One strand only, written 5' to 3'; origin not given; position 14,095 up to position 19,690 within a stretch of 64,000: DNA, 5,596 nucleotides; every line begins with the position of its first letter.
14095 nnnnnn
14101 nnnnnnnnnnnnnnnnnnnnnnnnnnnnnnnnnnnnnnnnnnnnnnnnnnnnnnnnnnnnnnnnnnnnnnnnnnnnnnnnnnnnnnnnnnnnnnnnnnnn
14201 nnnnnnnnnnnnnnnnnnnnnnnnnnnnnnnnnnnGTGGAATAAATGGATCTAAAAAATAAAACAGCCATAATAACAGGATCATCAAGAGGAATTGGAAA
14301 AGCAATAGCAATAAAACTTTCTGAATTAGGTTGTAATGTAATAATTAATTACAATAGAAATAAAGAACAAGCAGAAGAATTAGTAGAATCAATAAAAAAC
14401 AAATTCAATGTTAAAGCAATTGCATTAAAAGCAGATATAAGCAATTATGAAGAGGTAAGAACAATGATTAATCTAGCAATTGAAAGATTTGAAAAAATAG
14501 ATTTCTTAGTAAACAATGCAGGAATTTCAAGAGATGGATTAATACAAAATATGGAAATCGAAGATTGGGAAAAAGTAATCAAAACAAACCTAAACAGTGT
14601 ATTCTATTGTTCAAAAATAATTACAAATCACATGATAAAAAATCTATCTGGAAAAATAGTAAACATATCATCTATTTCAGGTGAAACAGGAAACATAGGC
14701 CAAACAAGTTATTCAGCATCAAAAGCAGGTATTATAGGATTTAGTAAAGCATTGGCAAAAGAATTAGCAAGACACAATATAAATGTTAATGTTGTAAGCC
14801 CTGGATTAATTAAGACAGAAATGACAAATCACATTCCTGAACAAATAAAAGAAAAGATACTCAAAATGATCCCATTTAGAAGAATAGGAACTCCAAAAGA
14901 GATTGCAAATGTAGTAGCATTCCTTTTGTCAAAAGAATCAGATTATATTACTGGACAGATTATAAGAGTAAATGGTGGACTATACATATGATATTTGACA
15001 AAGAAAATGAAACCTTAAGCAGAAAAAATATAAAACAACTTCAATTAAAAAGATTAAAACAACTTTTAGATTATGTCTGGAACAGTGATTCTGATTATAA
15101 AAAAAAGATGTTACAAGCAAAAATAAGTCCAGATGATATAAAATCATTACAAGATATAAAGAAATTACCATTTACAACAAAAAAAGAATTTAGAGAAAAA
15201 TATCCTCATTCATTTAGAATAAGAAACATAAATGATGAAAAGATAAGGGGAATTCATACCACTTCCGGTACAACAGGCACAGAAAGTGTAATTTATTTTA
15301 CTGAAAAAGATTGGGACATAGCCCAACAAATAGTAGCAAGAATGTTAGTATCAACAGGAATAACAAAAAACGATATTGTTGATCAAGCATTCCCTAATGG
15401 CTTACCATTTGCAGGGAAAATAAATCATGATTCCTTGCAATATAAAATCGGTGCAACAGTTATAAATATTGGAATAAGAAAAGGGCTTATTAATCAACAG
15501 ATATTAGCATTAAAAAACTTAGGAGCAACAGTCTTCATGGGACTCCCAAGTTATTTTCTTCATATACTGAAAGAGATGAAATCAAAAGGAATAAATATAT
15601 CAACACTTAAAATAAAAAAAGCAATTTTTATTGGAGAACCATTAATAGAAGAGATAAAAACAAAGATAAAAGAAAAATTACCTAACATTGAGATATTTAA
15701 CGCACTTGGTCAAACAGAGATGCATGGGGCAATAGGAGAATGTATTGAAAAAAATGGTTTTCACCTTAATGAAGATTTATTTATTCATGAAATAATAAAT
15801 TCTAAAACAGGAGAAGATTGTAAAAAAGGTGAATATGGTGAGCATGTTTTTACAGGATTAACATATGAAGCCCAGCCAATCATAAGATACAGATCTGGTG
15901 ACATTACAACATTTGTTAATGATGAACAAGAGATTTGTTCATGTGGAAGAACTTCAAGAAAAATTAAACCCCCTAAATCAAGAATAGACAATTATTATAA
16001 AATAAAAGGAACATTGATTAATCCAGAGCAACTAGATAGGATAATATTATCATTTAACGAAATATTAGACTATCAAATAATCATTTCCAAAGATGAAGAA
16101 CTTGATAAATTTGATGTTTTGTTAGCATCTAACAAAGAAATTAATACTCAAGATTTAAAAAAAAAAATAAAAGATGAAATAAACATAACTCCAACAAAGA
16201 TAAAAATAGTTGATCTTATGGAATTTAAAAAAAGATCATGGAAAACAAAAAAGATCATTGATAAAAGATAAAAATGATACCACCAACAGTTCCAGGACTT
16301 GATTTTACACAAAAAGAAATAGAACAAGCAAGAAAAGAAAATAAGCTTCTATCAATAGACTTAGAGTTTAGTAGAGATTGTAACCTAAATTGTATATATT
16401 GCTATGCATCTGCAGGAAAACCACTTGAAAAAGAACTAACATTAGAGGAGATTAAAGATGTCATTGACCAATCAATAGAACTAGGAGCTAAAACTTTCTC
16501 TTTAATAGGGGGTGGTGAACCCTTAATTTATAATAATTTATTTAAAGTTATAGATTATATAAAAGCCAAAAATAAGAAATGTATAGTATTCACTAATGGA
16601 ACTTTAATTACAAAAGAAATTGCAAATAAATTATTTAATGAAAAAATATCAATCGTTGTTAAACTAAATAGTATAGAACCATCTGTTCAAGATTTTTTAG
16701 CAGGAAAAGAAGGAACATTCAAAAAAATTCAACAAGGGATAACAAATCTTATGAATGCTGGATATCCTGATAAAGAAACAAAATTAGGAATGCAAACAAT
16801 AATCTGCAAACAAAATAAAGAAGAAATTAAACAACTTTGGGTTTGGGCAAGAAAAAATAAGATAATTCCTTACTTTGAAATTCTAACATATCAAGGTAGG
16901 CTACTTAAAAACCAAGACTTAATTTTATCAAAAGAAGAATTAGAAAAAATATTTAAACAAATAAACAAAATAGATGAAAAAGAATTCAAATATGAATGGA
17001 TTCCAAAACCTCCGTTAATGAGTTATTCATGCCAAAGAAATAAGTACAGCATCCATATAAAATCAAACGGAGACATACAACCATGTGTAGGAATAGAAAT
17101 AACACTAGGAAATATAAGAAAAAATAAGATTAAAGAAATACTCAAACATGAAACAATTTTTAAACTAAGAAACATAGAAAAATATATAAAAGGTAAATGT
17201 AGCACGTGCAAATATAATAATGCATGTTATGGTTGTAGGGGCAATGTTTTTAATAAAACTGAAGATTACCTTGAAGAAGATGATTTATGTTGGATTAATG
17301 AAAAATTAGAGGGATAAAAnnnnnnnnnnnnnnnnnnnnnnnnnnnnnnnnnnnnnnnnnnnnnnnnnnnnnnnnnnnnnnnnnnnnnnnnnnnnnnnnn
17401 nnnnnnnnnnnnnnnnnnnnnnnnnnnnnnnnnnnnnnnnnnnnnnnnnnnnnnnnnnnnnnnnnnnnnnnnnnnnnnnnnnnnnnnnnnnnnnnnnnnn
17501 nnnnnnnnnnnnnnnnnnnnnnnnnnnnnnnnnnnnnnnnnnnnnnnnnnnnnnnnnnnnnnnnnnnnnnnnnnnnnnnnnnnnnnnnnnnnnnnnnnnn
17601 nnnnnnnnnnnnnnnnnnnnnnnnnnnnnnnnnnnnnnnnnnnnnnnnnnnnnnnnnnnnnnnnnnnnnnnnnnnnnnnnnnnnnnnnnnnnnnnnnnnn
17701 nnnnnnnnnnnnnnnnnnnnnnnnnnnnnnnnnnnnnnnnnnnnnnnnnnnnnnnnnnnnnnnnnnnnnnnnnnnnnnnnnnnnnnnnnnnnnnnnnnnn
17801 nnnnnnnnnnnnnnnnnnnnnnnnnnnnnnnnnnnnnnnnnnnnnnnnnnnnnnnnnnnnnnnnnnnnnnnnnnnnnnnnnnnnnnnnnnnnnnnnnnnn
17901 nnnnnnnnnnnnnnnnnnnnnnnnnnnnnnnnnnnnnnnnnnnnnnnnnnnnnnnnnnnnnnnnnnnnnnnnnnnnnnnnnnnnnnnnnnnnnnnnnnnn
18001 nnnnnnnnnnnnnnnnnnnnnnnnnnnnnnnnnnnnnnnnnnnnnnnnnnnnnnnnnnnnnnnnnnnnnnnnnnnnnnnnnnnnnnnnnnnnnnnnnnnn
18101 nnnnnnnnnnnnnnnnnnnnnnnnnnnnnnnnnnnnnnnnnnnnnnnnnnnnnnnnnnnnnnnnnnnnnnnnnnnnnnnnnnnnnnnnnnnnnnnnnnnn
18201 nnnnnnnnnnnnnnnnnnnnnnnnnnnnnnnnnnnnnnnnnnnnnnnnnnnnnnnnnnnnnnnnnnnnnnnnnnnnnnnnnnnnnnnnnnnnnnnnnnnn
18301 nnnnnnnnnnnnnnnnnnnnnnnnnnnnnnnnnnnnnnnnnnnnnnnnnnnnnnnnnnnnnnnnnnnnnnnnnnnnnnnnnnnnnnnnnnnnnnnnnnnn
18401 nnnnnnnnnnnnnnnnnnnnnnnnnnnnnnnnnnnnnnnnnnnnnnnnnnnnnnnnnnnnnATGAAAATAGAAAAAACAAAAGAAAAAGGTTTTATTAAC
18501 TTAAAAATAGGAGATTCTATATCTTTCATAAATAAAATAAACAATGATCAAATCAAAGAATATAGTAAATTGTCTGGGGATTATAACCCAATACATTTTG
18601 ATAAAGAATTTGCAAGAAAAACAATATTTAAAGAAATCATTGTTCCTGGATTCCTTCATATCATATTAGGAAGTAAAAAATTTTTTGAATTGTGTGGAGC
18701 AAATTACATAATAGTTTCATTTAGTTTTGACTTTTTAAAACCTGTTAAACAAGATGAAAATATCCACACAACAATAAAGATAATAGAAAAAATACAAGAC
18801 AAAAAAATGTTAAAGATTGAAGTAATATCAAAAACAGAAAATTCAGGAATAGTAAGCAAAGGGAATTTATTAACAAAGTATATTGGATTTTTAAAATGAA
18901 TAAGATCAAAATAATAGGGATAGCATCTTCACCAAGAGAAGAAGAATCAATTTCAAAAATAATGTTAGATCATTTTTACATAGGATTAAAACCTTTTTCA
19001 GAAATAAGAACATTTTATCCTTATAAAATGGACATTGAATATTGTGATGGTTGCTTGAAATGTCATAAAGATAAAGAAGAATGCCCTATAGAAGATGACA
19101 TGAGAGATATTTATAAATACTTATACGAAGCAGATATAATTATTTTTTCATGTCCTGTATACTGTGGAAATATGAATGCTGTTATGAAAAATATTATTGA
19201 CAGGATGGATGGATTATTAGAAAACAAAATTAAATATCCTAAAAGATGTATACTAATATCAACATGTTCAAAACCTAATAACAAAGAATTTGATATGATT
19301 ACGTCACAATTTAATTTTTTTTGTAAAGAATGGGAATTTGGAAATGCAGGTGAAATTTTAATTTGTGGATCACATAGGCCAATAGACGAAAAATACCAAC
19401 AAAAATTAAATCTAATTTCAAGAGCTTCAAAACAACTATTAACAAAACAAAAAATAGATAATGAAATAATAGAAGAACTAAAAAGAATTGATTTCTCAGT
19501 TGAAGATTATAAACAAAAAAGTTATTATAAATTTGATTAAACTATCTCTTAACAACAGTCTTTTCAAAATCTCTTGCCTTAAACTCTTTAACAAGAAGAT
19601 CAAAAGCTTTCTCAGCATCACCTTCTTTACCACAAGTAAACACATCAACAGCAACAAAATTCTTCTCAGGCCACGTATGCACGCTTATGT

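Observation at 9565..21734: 12-kb biosynthetic cluster in a reduced archaeal genome: three rSAM-SPASM enzymes, FabH/FabG/MaoC, CoA-transferase, two PaaK-type ligases and a polyamine module (AdoMetDC plus DUF43/BpsA-like)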

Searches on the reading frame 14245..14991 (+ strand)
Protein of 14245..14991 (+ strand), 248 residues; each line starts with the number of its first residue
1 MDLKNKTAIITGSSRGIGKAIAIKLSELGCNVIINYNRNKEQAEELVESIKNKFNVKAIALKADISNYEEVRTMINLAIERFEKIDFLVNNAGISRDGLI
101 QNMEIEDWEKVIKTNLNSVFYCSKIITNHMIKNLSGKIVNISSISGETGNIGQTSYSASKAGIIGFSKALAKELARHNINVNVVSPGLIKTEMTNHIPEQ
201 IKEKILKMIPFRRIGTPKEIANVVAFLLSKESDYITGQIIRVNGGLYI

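Call 3: search_protein_families(library=pfam, proteins=[window:14245-14991:+], max_evalue=0.01)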
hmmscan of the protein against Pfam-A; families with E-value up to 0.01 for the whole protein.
window:14245-14991:+ (248 aa): 9 families
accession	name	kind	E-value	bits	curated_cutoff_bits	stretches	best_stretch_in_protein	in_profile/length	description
PF13561.12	adh_short_C2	-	9.6e-69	232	27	1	14-246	5-235/236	Enoyl-(Acyl carrier protein) reductase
PF00106.31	adh_short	-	7.7e-65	218.5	26.6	1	6-200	1-193/195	short chain dehydrogenase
PF08659.16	KR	-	7.8e-21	75.2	22.6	1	7-187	2-176/180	KR domain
PF23441.1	SDR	-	3.8e-05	23.6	27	1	3-247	5-256/258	SDR-like rossmann domain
PF02826.25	2-Hacid_dh_C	-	0.00045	20.1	25.1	1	2-65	33-94/178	D-isomer specific 2-hydroxyacid dehydrogenase, NAD binding domain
PF03807.23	F420_oxidored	-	0.001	20.1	21.6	0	17-56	10-46/94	NADP oxidoreductase coenzyme F420-dependent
PF08643.16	DUF1776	-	0.001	19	25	1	98-191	106-201/294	Fungal family of unknown function (DUF1776)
PF01210.29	NAD_Gly3P_dh_N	-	0.0027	18.1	23.1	0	18-76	11-68/158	NAD-dependent glycerol-3-phosphate dehydrogenase N-terminus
PF01488.26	Shikimate_DH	-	0.0096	16.4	24.3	1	2-59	9-66/138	Shikimate / quinate 5-dehydrogenase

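Call 5: search_protein_families(library=ncbifam, proteins=[window:14245-14991:+], max_evalue=0.001)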
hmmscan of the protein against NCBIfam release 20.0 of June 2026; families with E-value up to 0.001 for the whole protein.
window:14245-14991:+ (248 aa): 241 families (the best 25 are shown)
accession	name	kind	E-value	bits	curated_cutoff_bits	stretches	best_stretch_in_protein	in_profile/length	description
TIGR01830.1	3oxo_ACP_reduc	equivalog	9.6e-93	310.3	297.75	1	8-247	1-239/239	3-oxoacyl-[acyl-carrier-protein] reductase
NF004198.0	PRK05653.1-3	equivalog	6.1e-86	287.9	296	1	3-248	5-248/248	3-oxoacyl-ACP reductase FabG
NF004197.0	PRK05653.1-1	equivalog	7.2e-83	278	332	1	2-247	4-247/249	3-oxoacyl-ACP reductase FabG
NF004199.0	PRK05653.1-4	equivalog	4.5e-82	275.3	301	1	1-248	1-247/247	3-oxoacyl-ACP reductase FabG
TIGR01829.1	AcAcCoA_reduct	subfamily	4.4e-81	272.1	302.1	1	6-248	1-242/242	acetoacetyl-CoA reductase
NF009464.0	PRK12824.1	subfamily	4e-80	269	269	1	5-248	2-244/245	3-oxoacyl-ACP reductase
NF009466.0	PRK12826.1-2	subfamily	1.1e-79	267.4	222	1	4-247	2-245/248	3-oxoacyl-ACP reductase FabG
NF053542.1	FlxB_rubin_SDR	equivalog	2.9e-77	259.6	340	1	6-246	1-239/239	flexirubin biosynthesis SDR family reductase FlxB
NF004200.0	PRK05653.1-5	equivalog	4.7e-77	258.8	273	1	5-246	2-241/242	3-oxoacyl-ACP reductase FabG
NF009546.0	PRK12935.1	equivalog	7.4e-76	255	418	1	2-248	3-247/247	acetoacetyl-CoA reductase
NF047420.2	EF_P_mod_YmfI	equivalog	1.1e-72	244.6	238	1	8-247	2-236/236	elongation factor P 5-aminopentanone reductase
NF005559.1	PRK07231.1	subfamily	1.9e-70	237.2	215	1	3-247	2-248/249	glucose 1-dehydrogenase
NF052558.1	MBtsdlDhBudC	equivalog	6.2e-69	232.3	270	1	4-246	2-241/250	meso-2,3-butanediol dehydrogenase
NF009547.0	PRK12936.1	subfamily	3.1e-67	226.7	436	1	1-246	2-242/245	3-ketoacyl-(acyl-carrier-protein) reductase NodG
NF006072.0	PRK08217.1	subfamily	3e-66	223.8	298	1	1-247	1-252/253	3-ketoacyl-(acyl-carrier-protein) reductase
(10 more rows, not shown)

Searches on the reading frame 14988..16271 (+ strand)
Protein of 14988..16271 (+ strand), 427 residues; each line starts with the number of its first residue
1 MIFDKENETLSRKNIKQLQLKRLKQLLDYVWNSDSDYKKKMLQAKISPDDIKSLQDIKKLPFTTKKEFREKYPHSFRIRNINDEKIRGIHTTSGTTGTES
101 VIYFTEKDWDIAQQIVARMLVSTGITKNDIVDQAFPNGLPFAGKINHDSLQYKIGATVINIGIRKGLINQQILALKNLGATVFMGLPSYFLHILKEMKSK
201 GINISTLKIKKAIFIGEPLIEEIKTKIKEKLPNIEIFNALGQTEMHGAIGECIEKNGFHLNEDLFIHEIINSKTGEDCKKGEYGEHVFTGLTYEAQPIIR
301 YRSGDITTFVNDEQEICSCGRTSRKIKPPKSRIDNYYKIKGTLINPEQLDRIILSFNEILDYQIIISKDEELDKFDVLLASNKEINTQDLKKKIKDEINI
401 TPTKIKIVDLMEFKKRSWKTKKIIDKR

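Call 3: search_protein_families(library=pfam, proteins=[window:14988-16271:+], max_evalue=0.01)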
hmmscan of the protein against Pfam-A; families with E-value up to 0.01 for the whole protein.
window:14988-16271:+ (427 aa): 2 families
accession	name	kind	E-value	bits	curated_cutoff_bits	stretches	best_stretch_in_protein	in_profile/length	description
PF00501.34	AMP-binding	-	2.1e-09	37.1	29.9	1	54-252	127-329/384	AMP-binding enzyme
PF14535.12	AMP-binding_C_2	-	8.8e-09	36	25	1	341-427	1-96/96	AMP-binding enzyme C-terminal domain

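Call 5: search_protein_families(library=ncbifam, proteins=[window:14988-16271:+], max_evalue=0.001)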
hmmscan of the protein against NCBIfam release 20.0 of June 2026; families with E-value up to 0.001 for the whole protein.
window:14988-16271:+ (427 aa): 14 families
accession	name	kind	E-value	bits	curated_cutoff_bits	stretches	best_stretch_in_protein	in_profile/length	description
NF041878.1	paak_haloarch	equivalog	1.7e-82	277.3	700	1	5-427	3-427/427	phenylacetate--CoA ligase PaaK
TIGR02155.1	PA_CoA_ligase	equivalog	2.2e-74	250.5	646.3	1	8-427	1-422/422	phenylacetate--CoA ligase PaaK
NF053551.1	FlxY_rubin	equivalog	3.5e-62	210.5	520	1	8-427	2-424/424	flexirubin biosynthesis putative acyl-CoA ligase FlxY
NF045666.1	DVU1553_fam_AMP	equivalog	1.9e-45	155.4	300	1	6-333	14-331/331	DVU_1553 family AMP-dependent CoA ligase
TIGR03335.1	F390_ftsA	equivalog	1.8e-37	129.1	458.7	1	3-356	2-352/445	coenzyme F390 synthetase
NF041217.1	BagE_FevW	exception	2.8e-23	82.5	800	1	50-353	37-331/424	bagremycin/ferroverdin synthetase BagE/FevW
NF004837.0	PRK06187.1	subfamily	1.9e-07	29.7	476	1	67-249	153-327/531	long-chain-fatty-acid--CoA ligase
TIGR02262.1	benz_CoA_lig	subfamily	4e-07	29.2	375.25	1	92-409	169-490/508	benzoate-CoA ligase family protein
NF006182.0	PRK08316.1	subfamily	6.8e-06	24.8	663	1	66-286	153-370/523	fatty acyl-CoA synthetase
TIGR01733.1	AA-adenyl-dom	subfamily_domain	1.7e-05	23.8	317.4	0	174-246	207-274/409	amino acid adenylation domain-containing protein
NF003417.0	PRK04813.1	subfamily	6.9e-05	21.6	476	1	175-398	231-467/505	D-alanine--poly(phosphoribitol) ligase subunit DltA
NF052244.1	LCFA_lig_LuxE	equivalog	9.7e-05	21.5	550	1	1-102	15-107/367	long-chain-fatty-acid--protein ligase LuxE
TIGR03098.1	ligase_PEP_1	hypoth_equivalog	0.00013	20.6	592.35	0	77-290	156-363/517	acyl-CoA ligase (AMP-forming), exosortase A system-associated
TIGR01734.1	D-ala-DACP-lig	equivalog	0.00041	19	559.85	0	206-356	258-420/504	D-alanine--poly(phosphoribitol) ligase subunit DltA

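Call 57: search_solved_structures(query=window:14988-16271:+, max_evalue=1e-10, show_alignments=0)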
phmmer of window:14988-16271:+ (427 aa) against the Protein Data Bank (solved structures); distinct sequences matched with E-value up to 1e-10: 8.
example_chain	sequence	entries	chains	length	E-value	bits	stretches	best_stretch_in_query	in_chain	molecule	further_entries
4r1l_A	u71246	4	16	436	9e-62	212.5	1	3-420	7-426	Phenylacetate-coenzyme A ligase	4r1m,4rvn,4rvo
2y27_A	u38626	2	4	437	6.1e-52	180.1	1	8-378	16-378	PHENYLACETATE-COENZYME A LIGASE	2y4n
2y4o_A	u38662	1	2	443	2.7e-50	174.7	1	8-381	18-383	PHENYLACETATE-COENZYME A LIGASE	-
6hdw_A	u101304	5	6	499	5.6e-28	101.2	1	8-377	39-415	2-hydroxyisobutyryl-CoA synthetase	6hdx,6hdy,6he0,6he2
9s3l_A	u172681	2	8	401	4.5e-23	85.1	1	44-374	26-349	Phenylacetate-CoA ligase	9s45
6wuq_A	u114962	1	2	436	5.2e-20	75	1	47-355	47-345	AjiA1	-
6siw_A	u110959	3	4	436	9e-19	70.9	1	54-356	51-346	PaaK-like ligase (AMP-dependent synthetase and ligase) | AMP-dependent synthetase and ligase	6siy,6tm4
6siw_B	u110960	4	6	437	9.1e-19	70.9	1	54-356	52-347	PaaK-like ligase (AMP-dependent synthetase and ligase) | AMP-dependent synthetase and ligase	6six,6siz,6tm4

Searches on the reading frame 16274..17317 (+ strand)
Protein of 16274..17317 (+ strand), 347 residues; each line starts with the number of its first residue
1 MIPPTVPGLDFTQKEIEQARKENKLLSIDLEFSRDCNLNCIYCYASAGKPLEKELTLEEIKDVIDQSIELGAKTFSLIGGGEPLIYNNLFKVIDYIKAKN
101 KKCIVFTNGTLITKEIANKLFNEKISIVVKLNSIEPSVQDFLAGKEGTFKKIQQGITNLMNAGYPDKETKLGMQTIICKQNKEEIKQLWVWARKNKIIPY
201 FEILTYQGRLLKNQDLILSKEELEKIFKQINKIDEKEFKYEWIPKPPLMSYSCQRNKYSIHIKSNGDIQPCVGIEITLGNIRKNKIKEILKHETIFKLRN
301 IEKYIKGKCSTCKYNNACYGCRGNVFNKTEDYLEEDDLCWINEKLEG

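Call 3: search_protein_families(library=pfam, proteins=[window:16274-17317:+], max_evalue=0.01)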
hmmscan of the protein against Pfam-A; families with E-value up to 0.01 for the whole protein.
window:16274-17317:+ (347 aa): 3 families
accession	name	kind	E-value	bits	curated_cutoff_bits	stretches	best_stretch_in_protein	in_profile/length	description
PF04055.27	Radical_SAM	-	1.1e-23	84.7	29.5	1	31-187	2-161/166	Radical SAM superfamily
PF13186.11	SPASM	-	4e-09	37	21.5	1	253-313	1-67/67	Iron-sulfur cluster-binding domain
PF13353.11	Fer4_12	-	1.6e-06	28.9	22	1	32-117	11-99/137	4Fe-4S single cluster domain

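Call 5: search_protein_families(library=ncbifam, proteins=[window:16274-17317:+], max_evalue=0.001)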
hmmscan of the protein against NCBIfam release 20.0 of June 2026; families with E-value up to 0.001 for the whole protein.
window:16274-17317:+ (347 aa): 68 families (the best 25 are shown)
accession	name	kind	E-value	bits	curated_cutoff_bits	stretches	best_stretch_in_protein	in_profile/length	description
TIGR04055.1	rSAM_NirJ2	equivalog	6.5e-44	150.8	500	1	34-341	8-324/326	putative heme d1 biosynthesis radical SAM protein NirJ2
TIGR04545.1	rSAM_ahbD_hemeb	equivalog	7.1e-44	150.6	500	2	29-232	3-203/339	heme b synthase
TIGR04054.1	rSAM_NirJ1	equivalog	1.2e-35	122.8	650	2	30-226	40-232/387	putative heme d1 biosynthesis radical SAM protein NirJ1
TIGR04053.2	TIGR04053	equivalog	7.6e-34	117.5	395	2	28-234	10-214/366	TIGR04053 family radical SAM/SPASM domain-containing protein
TIGR04546.1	rSAM_ahbC_deAc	equivalog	2.4e-32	112.2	650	2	31-230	44-239/390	12,18-didecarboxysiroheme deacetylase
TIGR04303.1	GeoRSP_rSAM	equivalog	2.1e-30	106.4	400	1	26-340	5-325/325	GeoRSP system radical SAM/SPASM protein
TIGR04051.1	rSAM_NirJ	equivalog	3.3e-30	105.3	515.45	2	33-215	9-187/354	heme d1 biosynthesis radical SAM protein NirJ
TIGR04347.1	pseudo_SAM_Halo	equivalog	4.1e-29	102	525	2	28-233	40-241/390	TIGR04347 family pseudo-SAM/SPASM protein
NF050035.1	rSAM_WgK_link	exception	1.2e-28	100.1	650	2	26-242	9-222/367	radical SAM/SPASM peptide maturase WgkB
NF045574.1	sacti_mat_StsB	exception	5.9e-28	97.9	625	2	15-189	85-253/466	StsB family radical SAM/SPASM domain sactipeptide maturase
TIGR03962.1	mycofact_rSAM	equivalog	1.4e-24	86.9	265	1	28-192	14-173/339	mycofactocin radical SAM maturase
TIGR04317.1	W_rSAM_matur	equivalog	7.2e-23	81.2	380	1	28-320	6-321/349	tungsten cofactor oxidoreductase radical SAM maturase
NF012164.0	AlbA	equivalog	2e-20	72.6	850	1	28-328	115-418/442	subtilosin maturase AlbA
TIGR02666.1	moaA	equivalog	3.3e-20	72.3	284.05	1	34-242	18-232/336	GTP 3',8-cyclase MoaA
TIGR04251.1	SCM_rSAM_ScmF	equivalog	7.4e-20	71.6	400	1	32-191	10-168/353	SynChlorMet cassette radical SAM/SPASM protein ScmF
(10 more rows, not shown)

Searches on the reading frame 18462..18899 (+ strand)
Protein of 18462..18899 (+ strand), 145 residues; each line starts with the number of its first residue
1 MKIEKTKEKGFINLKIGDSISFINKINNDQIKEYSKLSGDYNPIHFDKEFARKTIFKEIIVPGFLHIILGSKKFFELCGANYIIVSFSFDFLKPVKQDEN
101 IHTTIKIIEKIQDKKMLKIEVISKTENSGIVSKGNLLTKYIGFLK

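Call 3: search_protein_families(library=pfam, proteins=[window:18462-18899:+], max_evalue=0.01)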
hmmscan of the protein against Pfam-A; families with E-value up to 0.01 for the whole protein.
window:18462-18899:+ (145 aa): 2 families
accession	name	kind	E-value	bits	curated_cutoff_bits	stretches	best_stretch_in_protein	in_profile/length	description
PF01575.25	MaoC_dehydratas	-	5.4e-18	65.2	27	1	25-120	17-114/123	MaoC like domain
PF13452.11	FAS1_DH_region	-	9.8e-07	29.4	22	1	24-116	12-111/132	FAS1-like, dehydratase domain region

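Call 5: search_protein_families(library=ncbifam, proteins=[window:18462-18899:+], max_evalue=0.001)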
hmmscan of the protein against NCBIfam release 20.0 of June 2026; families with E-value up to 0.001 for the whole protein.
window:18462-18899:+ (145 aa): 5 families
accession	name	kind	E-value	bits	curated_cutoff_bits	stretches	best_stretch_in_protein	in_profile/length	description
NF006045.0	PRK08190.1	subfamily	7.6e-16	58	282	1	4-135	4-136/467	bifunctional enoyl-CoA hydratase/phosphate acetyltransferase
NF010246.0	PRK13693.1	equivalog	1.9e-08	34.4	203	1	11-130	6-131/142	(3R)-hydroxyacyl-ACP dehydratase subunit HadB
TIGR02278.1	PaaN-DH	equivalog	5e-08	31.6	562.8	1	9-114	523-632/664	phenylacetic acid degradation bifunctional protein PaaZ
NF040620.1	fused_HadA_HadB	exception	8.2e-08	32.1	350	1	26-112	212-298/329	fused (3R)-hydroxyacyl-ACP dehydratase subunits HadA/HadB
NF040624.1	HadA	equivalog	1e-05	25.9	180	1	25-122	12-114/144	(3R)-hydroxyacyl-ACP dehydratase subunit HadA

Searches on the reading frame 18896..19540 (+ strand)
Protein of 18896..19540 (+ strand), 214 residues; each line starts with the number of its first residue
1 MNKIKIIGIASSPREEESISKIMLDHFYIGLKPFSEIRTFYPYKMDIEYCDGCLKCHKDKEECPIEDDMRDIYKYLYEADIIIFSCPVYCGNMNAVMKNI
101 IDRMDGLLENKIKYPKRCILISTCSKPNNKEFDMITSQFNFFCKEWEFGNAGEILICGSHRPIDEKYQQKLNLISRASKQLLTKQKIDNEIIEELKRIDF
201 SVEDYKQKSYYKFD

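Call 3: search_protein_families(library=pfam, proteins=[window:18896-19540:+], max_evalue=0.01)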
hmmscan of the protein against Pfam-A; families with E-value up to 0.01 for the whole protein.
window:18896-19540:+ (214 aa): 2 families
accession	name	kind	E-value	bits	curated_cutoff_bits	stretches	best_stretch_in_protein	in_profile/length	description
PF03358.20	FMN_red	-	6e-15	55.6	24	1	4-112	1-108/152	NADPH-dependent FMN reductase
PF02525.22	Flavodoxin_2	-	3.8e-07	30.5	27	1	5-169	2-189/198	Flavodoxin-like fold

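Call 5: search_protein_families(library=ncbifam, proteins=[window:18896-19540:+], max_evalue=0.001)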
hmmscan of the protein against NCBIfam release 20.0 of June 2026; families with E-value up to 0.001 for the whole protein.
window:18896-19540:+ (214 aa): 1 family
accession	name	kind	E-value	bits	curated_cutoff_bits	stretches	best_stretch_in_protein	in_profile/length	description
TIGR01755.1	flav_wrbA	equivalog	0.00039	20.4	132.5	1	75-139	65-130/197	NAD(P)H:quinone oxidoreductase type IV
